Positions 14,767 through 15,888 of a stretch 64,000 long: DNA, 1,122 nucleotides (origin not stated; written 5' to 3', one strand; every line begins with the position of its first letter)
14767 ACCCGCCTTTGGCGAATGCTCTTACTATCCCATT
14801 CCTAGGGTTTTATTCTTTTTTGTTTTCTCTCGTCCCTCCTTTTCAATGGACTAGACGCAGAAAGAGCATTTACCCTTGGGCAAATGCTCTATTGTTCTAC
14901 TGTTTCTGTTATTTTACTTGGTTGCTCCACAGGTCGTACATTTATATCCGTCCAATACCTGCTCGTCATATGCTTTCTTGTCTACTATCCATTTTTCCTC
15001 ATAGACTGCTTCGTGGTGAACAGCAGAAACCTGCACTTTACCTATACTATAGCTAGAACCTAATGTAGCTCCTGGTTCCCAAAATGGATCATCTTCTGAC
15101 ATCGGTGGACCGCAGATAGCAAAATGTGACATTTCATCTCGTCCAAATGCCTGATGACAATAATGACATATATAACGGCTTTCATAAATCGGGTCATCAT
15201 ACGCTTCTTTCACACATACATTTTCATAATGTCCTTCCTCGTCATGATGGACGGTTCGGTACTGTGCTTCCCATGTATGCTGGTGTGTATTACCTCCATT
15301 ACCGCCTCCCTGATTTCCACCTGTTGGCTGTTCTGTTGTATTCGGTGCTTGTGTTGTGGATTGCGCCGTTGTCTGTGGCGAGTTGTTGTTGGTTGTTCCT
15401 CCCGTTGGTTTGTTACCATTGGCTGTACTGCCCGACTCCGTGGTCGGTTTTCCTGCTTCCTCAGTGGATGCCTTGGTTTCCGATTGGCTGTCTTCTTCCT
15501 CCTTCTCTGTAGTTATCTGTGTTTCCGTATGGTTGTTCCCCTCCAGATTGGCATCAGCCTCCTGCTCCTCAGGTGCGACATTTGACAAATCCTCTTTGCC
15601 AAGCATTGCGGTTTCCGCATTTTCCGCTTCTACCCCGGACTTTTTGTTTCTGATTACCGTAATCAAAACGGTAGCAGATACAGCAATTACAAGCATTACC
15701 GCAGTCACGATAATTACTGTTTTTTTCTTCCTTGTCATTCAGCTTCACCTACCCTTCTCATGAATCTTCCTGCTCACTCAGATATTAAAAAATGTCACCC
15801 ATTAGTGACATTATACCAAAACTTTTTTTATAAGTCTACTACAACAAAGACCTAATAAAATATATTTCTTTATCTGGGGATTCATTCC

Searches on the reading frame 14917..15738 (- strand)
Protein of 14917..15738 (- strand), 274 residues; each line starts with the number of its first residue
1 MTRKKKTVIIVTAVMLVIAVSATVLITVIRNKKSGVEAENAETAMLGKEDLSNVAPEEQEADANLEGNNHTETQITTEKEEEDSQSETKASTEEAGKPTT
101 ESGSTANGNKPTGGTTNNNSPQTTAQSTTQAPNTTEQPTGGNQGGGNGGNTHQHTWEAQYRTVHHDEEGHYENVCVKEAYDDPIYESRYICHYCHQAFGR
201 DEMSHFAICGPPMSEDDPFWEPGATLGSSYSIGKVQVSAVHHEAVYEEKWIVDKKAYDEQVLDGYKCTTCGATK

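Call 37: search_protein_families(library=pfam, proteins=[window:14917-15738:-], max_evalue=0.001)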
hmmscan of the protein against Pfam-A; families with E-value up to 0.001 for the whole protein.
window:14917-15738:- (274 aa): 0 families

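Call 92: search_protein_families(library=padloc, proteins=[window:14917-15738:-], max_evalue=0.00001)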
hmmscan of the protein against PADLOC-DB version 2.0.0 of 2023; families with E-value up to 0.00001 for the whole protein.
window:14917-15738:- (274 aa): 1 family
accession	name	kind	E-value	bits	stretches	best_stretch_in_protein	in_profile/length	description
PDLC04061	PD-T4-6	-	5.6e-06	24.1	1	5-153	355-493/510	-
